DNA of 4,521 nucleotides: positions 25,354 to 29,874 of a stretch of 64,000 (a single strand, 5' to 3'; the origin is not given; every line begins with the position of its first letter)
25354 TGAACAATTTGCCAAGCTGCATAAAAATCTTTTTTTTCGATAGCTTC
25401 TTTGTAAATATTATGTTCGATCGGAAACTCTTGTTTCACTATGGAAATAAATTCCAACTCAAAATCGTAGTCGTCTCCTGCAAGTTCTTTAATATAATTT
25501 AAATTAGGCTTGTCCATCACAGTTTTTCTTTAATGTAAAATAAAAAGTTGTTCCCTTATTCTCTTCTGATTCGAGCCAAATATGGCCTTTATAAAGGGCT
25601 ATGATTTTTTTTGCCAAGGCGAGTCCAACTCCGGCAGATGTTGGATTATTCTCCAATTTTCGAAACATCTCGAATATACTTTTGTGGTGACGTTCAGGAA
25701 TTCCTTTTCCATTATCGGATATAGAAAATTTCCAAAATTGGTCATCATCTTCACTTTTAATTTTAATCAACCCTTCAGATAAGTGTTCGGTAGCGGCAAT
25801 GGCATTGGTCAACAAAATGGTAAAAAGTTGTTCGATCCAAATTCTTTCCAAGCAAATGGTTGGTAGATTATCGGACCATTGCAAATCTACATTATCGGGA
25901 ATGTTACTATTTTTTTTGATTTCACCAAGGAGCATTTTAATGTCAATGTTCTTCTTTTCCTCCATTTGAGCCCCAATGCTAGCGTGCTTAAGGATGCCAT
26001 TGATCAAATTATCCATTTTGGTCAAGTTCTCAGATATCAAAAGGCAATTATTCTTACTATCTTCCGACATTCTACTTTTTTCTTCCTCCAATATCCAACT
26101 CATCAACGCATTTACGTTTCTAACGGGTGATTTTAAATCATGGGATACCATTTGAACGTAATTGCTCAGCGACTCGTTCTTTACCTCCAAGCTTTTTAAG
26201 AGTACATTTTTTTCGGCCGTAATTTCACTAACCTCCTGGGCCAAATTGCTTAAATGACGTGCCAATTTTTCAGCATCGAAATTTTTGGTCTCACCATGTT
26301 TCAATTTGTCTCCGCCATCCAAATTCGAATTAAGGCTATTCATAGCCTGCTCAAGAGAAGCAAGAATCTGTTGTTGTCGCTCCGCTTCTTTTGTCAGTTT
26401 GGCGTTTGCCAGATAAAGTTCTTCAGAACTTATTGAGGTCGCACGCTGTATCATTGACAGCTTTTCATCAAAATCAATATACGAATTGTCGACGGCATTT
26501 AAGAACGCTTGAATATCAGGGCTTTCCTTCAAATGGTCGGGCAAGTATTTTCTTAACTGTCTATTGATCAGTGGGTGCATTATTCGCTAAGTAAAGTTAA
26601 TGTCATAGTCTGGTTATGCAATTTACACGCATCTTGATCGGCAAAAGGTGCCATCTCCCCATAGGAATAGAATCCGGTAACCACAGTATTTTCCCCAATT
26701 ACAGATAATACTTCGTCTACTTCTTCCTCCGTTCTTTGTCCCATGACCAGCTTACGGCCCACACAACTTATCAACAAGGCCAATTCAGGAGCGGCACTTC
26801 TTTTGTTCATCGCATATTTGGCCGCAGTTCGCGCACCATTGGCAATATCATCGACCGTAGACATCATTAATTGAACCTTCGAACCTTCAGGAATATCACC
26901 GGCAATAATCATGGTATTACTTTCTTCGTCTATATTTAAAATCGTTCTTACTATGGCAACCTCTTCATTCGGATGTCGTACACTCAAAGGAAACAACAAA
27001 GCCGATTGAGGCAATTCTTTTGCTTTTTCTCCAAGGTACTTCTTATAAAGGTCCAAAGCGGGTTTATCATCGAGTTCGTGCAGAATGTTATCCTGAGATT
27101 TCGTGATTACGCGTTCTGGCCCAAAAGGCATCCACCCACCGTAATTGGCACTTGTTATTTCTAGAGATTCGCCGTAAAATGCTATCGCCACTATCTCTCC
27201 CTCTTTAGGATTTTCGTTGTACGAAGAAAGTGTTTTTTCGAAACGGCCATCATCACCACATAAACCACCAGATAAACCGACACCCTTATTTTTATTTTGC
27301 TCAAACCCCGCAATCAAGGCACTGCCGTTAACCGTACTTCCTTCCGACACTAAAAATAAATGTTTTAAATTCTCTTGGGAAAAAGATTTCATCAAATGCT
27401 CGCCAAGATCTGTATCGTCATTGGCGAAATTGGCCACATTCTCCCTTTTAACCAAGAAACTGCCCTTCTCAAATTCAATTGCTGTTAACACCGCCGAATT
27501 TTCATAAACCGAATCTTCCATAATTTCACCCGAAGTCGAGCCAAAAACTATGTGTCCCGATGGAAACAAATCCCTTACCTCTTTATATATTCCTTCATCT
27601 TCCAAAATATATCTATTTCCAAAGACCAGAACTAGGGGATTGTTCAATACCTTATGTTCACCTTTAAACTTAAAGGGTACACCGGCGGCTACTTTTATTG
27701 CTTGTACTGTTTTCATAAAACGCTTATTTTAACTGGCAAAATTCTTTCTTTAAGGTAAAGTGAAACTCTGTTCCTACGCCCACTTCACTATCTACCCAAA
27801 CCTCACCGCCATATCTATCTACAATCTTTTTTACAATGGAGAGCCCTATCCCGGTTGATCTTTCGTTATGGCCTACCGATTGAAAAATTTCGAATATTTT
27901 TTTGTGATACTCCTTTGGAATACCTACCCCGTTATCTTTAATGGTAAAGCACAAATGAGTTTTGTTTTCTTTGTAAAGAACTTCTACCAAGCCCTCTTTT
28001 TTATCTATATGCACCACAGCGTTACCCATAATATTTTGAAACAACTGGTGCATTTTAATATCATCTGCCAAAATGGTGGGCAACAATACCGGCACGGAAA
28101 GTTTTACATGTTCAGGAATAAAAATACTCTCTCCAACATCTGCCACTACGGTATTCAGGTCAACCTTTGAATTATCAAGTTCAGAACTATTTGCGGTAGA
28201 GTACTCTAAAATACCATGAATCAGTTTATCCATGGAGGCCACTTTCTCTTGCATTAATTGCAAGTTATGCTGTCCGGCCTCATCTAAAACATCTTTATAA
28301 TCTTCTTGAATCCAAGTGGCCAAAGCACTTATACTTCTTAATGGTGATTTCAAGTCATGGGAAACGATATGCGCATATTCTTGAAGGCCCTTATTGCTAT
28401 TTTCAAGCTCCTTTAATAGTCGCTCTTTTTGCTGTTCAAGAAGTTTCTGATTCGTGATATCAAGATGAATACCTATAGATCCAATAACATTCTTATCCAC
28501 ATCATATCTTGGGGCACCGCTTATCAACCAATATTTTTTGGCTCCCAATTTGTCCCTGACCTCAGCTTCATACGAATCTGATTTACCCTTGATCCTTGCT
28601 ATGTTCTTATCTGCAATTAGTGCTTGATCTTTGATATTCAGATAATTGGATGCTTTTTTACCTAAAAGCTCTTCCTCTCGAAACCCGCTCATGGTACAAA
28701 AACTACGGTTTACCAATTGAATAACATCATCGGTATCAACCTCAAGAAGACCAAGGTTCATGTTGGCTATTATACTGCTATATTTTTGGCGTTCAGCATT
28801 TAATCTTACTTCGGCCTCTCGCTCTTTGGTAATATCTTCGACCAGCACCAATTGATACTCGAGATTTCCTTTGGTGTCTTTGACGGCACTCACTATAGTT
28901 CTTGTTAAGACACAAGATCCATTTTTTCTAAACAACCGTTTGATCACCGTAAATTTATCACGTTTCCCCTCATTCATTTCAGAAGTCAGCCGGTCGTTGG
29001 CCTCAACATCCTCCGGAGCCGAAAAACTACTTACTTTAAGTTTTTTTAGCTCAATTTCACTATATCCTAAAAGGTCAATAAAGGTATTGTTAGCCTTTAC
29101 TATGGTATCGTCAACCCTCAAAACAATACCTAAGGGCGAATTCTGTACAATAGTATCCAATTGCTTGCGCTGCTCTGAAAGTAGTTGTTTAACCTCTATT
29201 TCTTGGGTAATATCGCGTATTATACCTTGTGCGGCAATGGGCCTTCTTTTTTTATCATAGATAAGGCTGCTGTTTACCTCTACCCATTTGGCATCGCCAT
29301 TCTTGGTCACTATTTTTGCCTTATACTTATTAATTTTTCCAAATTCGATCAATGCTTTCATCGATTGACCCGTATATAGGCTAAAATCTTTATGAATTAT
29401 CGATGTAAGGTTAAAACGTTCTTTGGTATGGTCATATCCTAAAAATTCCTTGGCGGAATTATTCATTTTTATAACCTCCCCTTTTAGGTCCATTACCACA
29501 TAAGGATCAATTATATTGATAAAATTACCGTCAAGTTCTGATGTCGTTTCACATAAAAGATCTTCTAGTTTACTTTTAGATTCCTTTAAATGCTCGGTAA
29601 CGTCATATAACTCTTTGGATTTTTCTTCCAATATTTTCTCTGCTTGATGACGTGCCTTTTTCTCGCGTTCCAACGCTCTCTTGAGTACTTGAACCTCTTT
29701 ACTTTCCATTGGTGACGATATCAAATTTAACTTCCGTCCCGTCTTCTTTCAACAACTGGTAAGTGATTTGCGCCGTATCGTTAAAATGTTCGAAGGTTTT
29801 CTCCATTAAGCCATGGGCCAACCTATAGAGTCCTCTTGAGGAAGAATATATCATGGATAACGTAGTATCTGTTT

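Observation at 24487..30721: Seven-gene H-NOX phosphorelay operon abutting the polysaccharide locus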

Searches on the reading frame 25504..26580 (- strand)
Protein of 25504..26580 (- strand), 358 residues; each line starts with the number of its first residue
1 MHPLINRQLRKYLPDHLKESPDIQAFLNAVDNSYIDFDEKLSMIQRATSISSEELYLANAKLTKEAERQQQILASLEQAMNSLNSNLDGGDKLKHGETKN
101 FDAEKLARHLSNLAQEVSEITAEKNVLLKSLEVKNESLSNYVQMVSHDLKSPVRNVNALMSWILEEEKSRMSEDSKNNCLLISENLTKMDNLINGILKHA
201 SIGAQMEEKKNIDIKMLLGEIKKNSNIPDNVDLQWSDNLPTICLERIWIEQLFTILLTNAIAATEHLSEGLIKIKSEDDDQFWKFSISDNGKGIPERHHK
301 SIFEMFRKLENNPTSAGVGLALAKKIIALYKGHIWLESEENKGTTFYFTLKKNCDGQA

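Call 3: search_protein_families(library=pfam, proteins=[window:25504-26580:-], max_evalue=0.01)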
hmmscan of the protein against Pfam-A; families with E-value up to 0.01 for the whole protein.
window:25504-26580:- (358 aa): 4 families
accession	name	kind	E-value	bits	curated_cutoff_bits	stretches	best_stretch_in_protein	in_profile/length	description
PF02518.31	HATPase_c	-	8.6e-23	81.3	26.4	1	247-352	4-109/111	Histidine kinase-, DNA gyrase B-, and HSP90-like ATPase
PF14501.12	HATPase_c_5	-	6.9e-07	29.6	22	1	249-342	6-94/102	GHKL domain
PF00512.31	HisKA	-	0.0017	18.8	26.9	0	139-203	3-64/66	His Kinase A (phospho-acceptor) domain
PF13581.12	HATPase_c_2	-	0.002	18.6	27.4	1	257-328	40-110/127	Histidine kinase-like ATPase domain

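Call 4: search_protein_families(library=ncbifam, proteins=[window:25504-26580:-], max_evalue=0.01)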
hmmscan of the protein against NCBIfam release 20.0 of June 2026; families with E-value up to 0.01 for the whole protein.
window:25504-26580:- (358 aa): 71 families (the best 25 are shown)
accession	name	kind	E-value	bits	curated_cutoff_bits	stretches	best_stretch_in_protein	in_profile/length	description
NF047465.1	hybrid_HK_LvrA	exception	9.5e-30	103.3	1200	1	127-352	589-818/819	hybrid histidine kinase/response regulator LvrA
NF006800.0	PRK09303.1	equivalog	1.7e-28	99.7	342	1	22-350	30-375/383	histidine kinase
NF008468.0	PRK11360.1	equivalog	1.8e-26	92.7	646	1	138-354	396-610/616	two-component system sensor histidine kinase AtoS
NF046044.1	PnpS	equivalog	2.1e-26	92.9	400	1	139-350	171-389/390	two-component system histidine kinase PnpS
NF008312.0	PRK11100.1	equivalog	3e-26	92.3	356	1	111-352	230-474/477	two-component system sensor histidine kinase CreC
TIGR02966.1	phoR_proteo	equivalog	4.9e-26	91.5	334.2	1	139-349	115-332/333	phosphate regulon sensor histidine kinase PhoR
NF033092.0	HK_WalK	equivalog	1.4e-21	76.7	725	1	138-350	372-592/594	cell wall metabolism sensor histidine kinase WalK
NF053855.1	HisKinPhoRBctds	equivalog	5e-20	71.4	500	1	141-352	364-583/583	two-component system sensor histidine kinase PhoR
NF007004.0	PRK09467.1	equivalog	3.4e-19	69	415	1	114-350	208-434/440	two-component system sensor histidine kinase EnvZ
TIGR02956.1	TMAO_torS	equivalog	3.8e-19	68.3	676.5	1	132-351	458-681/967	TMAO reductase system sensor histidine kinase/response regulator TorS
NF033091.0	HK_VanS_ACDEFG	equivalog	4.2e-19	68.7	400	1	76-347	15-289/293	vancomycin resistance histidine kinase VanS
NF041832.1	near_NosP_CTERM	subfamily_domain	1.1e-18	67.5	400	1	134-350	3-223/370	NahK/ErcS family hybrid sensor histidine kinase/response regulator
NF047874.1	MASE3_PAS_HK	subfamily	5.4e-18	65.1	560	1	249-352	520-625/655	MASE3 domain-containing sensor histidine kinase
NF008302.0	PRK11091.1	equivalog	1.3e-17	63.3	838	1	128-353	273-506/779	aerobic respiration two-component sensor histidine kinase ArcB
NF007793.0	PRK10490.1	equivalog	2.3e-17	62.3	1123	1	128-353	653-883/895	two-component system sensor histidine kinase KdpD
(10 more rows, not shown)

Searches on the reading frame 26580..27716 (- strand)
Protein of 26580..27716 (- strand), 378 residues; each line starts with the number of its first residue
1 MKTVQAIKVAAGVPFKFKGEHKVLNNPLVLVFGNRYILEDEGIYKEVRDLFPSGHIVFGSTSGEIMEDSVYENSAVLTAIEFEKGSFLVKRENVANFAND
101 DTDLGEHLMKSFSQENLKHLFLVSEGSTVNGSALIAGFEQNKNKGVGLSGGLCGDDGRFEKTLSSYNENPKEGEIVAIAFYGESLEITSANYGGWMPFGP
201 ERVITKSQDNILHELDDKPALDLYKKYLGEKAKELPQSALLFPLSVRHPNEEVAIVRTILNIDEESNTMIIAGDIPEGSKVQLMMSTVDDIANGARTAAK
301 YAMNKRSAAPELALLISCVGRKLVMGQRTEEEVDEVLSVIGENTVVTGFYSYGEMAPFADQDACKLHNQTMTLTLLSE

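Call 3: search_protein_families(library=pfam, proteins=[window:26580-27716:-], max_evalue=0.01)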
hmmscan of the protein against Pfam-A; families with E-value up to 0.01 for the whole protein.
window:26580-27716:- (378 aa): 2 families
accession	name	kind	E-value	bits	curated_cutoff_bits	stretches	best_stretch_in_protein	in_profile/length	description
PF08495.15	FIST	-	8.1e-41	140.4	23.2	1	28-218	2-189/189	FIST N domain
PF10442.14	FIST_C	-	3.2e-36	124.8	28.5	1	220-357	1-131/131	FIST C domain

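Call 4: search_protein_families(library=ncbifam, proteins=[window:26580-27716:-], max_evalue=0.01)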
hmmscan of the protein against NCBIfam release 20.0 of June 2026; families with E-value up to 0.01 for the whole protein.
window:26580-27716:- (378 aa): 1 family
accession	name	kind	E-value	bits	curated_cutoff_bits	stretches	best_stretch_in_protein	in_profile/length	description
NF041558.1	NosP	equivalog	9.7e-14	51.2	450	1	28-355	26-352/368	nitric oxide-sensing protein NosP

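Call 6: search_solved_structures(query=window:26580-27716:-, max_evalue=0.01, show_alignments=2)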
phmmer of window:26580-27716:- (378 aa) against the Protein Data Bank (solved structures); distinct sequences matched with E-value up to 0.01: 0.

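Call 66: search_solved_structures(query=A3, max_evalue=1, show_alignments=2)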
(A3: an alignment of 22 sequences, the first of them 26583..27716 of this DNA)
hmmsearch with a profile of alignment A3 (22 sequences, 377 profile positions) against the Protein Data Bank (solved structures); distinct sequences matched with E-value up to 1: 0.

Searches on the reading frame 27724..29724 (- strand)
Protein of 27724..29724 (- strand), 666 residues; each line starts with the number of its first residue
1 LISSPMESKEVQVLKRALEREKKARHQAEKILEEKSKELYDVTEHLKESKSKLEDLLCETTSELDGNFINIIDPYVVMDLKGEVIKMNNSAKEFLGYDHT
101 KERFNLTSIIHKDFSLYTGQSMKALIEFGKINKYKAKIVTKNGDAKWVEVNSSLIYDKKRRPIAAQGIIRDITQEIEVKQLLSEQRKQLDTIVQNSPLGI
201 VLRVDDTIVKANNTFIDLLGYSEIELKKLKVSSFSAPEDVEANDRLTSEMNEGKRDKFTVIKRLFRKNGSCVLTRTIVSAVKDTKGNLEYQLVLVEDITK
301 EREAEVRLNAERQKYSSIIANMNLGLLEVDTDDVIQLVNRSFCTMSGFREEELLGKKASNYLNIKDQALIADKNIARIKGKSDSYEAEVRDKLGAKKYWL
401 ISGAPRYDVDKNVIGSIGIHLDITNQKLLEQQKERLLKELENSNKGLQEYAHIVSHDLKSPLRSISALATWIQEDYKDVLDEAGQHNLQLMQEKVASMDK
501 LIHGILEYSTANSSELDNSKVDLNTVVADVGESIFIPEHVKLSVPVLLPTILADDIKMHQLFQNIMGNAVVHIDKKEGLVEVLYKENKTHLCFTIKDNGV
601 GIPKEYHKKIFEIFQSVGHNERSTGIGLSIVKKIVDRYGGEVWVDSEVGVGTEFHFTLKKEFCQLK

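Call 3: search_protein_families(library=pfam, proteins=[window:27724-29724:-], max_evalue=0.01)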
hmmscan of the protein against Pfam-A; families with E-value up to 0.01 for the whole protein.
window:27724-29724:- (666 aa): 10 families
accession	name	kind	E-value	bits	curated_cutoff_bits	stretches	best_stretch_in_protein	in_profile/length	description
PF13426.13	PAS_9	-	7.5e-33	113.3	27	3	198-300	2-103/103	PAS domain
PF00989.32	PAS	-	4.3e-27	94.8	22.6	3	314-423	2-113/113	PAS fold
PF02518.31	HATPase_c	-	2.7e-25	89.4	26.4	1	554-660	2-109/111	Histidine kinase-, DNA gyrase B-, and HSP90-like ATPase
PF08447.18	PAS_3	-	4.3e-22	78.6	25.6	3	85-169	2-89/89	PAS fold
PF08448.16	PAS_4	-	3.3e-18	66.4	23.1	1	321-427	3-109/110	PAS fold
PF13188.13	PAS_8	-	3.8e-18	65.1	21.8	2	188-230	2-44/65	PAS domain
PF00512.31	HisKA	-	2.3e-07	31.2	26.9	1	449-512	4-64/66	His Kinase A (phospho-acceptor) domain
PF14501.12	HATPase_c_5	-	6.7e-06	26.4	22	1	558-647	6-91/102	GHKL domain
PF13581.12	HATPase_c_2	-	0.002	18.6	27.4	1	566-638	40-112/127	Histidine kinase-like ATPase domain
PF24820.1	Diguanyl_cycl_sensor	-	0.0058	17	28.1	0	319-367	2-50/109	Diguanylate cyclase-like sensor domain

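Call 4: search_protein_families(library=ncbifam, proteins=[window:27724-29724:-], max_evalue=0.01)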
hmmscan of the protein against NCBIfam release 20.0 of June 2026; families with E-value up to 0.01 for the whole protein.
window:27724-29724:- (666 aa): 83 families (the best 25 are shown)
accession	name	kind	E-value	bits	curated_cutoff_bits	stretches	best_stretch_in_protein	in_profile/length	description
NF008468.0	PRK11360.1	equivalog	3.4e-53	181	646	2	308-660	263-608/616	two-component system sensor histidine kinase AtoS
TIGR00229.1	sensory_box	domain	7.3e-50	168.3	22.9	3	184-307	2-125/126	PAS domain S-box protein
NF046044.1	PnpS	equivalog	8.6e-47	160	400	1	305-658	47-389/390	two-component system histidine kinase PnpS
NF047874.1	MASE3_PAS_HK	subfamily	4.3e-45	154.6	560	3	303-663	255-628/655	MASE3 domain-containing sensor histidine kinase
NF047465.1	hybrid_HK_LvrA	exception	6.2e-40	137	1200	1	435-660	588-818/819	hybrid histidine kinase/response regulator LvrA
NF033092.0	HK_WalK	equivalog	3.2e-37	128.4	725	1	302-658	247-592/594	cell wall metabolism sensor histidine kinase WalK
TIGR02966.1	phoR_proteo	equivalog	3.1e-34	118.5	334.2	1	310-658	3-333/333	phosphate regulon sensor histidine kinase PhoR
NF006800.0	PRK09303.1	equivalog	2.1e-33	115.8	342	1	429-658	137-375/383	histidine kinase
NF008302.0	PRK11091.1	equivalog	8.4e-31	106.9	838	1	293-663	135-508/779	aerobic respiration two-component sensor histidine kinase ArcB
NF041880.1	EPS_EpsF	equivalog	1.3e-30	106.4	900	1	296-658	127-491/492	response regulator EpsF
NF052574.1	HisKinEspCMyxo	equivalog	3.5e-28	98.2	1200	2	336-658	311-635/785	serine histidine kinase EspC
NF045595.1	HK_scytonemin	equivalog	1.1e-27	96.7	865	1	295-658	264-633/637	scytonemin biosynthesis sensor histidine kinase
NF008312.0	PRK11100.1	equivalog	2.3e-26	92.7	356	1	429-660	239-474/477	two-component system sensor histidine kinase CreC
NF041777.1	sens_FixL_Rhizob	equivalog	9.5e-26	90.5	850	3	550-658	371-479/485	sensor protein FixL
TIGR02956.1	TMAO_torS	equivalog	2.1e-25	89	676.5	1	424-663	439-685/967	TMAO reductase system sensor histidine kinase/response regulator TorS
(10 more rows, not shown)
